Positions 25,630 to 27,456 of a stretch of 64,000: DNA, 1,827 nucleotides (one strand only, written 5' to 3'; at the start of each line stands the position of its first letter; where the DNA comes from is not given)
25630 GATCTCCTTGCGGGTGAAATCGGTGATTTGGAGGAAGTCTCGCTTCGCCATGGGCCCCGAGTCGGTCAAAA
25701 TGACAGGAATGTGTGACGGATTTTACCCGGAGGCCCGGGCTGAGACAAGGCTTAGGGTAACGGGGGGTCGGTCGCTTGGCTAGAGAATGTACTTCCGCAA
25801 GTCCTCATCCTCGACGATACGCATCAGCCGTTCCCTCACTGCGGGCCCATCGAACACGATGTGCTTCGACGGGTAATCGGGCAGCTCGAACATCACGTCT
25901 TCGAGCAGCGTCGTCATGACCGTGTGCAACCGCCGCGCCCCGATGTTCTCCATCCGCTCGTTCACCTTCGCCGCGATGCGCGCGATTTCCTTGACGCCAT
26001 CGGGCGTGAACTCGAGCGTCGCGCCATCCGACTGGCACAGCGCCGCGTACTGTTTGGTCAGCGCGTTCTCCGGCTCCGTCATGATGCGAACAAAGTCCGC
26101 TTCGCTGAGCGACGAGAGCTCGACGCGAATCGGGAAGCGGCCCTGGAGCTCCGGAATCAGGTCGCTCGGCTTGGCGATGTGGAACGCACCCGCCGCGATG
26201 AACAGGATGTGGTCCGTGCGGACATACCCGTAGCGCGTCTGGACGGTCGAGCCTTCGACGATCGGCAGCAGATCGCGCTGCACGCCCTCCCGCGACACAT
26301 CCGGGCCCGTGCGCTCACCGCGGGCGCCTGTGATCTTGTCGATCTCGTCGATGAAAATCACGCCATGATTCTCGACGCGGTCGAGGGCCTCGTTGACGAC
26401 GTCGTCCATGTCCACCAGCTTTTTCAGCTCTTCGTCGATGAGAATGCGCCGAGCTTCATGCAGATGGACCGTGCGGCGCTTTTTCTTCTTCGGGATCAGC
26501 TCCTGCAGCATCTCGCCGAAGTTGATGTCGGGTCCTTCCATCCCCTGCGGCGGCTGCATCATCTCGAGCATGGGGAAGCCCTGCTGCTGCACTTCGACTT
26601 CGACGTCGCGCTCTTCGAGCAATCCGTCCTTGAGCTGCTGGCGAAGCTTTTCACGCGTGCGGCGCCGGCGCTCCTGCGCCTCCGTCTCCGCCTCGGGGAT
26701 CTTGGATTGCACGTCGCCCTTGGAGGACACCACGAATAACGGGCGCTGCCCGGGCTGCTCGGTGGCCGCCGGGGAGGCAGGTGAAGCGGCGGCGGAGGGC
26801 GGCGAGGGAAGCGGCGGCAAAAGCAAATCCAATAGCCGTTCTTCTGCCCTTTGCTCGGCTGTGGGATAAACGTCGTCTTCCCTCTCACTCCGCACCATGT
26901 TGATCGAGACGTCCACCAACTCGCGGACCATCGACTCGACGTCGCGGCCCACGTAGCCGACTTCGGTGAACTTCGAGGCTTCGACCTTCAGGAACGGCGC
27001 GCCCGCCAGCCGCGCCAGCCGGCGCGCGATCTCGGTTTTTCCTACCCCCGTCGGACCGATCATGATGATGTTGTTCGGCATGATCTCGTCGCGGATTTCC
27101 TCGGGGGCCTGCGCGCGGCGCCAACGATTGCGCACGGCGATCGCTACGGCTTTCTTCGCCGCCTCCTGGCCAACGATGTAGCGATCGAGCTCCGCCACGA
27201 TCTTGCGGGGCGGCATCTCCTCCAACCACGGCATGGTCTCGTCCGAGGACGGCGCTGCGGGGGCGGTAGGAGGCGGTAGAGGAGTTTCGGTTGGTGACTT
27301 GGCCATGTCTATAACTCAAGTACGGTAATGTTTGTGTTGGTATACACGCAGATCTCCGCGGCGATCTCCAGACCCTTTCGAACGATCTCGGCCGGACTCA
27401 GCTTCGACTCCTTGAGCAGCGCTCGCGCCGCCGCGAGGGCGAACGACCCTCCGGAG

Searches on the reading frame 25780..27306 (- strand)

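Call 35: search_protein_families(library=pfam, proteins=[window:25780-27306:-], max_evalue=0.001)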
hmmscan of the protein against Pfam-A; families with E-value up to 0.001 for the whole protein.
window:25780-27306:- (508 aa): 8 families
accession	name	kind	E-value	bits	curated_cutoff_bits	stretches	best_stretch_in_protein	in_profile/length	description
PF07724.20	AAA_2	-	2e-31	109.7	27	2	268-394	24-166/166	AAA domain (Cdc48 subfamily)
PF00004.35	AAA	-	1.5e-17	64.7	21.2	2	299-397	41-129/131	ATPase family associated with various cellular activities (AAA)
PF07728.20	AAA_5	-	6.3e-07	29.9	22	1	79-116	1-39/139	AAA domain (dynein-related subfamily)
PF13401.12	AAA_22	-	3.1e-06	28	27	0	79-128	7-59/130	AAA domain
PF00493.29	MCM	-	0.00016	21.3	23.3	0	34-102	16-82/224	MCM P-loop domain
PF05496.18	RuvB_N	-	0.00028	21.1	27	0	41-104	7-60/159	Holliday junction DNA helicase RuvB P-loop domain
PF01078.27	Mg_chelatase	-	0.00062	19.7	20.3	0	79-101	24-46/207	Magnesium chelatase, subunit ChlI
PF13481.12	AAA_25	-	0.00063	19.8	27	0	265-339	93-167/195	AAA domain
